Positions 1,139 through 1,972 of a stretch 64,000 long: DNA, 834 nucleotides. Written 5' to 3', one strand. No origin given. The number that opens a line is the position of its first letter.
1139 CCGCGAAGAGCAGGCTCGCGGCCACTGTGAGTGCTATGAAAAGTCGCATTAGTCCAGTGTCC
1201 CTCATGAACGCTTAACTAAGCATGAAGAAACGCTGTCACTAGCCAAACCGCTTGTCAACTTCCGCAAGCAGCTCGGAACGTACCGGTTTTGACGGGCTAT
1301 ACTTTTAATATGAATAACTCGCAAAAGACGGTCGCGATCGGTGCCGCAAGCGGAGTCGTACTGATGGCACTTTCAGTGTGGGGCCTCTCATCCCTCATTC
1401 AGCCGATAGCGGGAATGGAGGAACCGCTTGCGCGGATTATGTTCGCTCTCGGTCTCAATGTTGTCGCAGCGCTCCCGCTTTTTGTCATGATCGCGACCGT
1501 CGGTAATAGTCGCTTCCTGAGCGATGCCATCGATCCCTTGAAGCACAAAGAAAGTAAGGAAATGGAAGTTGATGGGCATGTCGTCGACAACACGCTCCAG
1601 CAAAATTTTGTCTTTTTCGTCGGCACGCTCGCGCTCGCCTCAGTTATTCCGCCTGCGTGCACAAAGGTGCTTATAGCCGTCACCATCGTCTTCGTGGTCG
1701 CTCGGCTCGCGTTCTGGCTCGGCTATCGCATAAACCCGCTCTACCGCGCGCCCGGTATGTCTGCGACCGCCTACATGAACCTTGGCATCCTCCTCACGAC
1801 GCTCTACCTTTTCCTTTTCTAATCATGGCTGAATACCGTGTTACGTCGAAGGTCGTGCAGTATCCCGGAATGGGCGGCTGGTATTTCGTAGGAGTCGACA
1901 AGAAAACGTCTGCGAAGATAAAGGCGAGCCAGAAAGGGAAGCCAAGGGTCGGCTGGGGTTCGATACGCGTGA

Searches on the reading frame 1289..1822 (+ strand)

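Call 53: search_protein_families(library=pfam, proteins=[window:1289-1822:+], max_evalue=0.001)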
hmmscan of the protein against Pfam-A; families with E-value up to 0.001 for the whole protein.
window:1289-1822:+ (177 aa): 1 family
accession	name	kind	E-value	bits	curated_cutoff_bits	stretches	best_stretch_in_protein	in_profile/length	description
PF01124.23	MAPEG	-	2.7e-06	28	23.4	1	57-172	5-128/129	MAPEG family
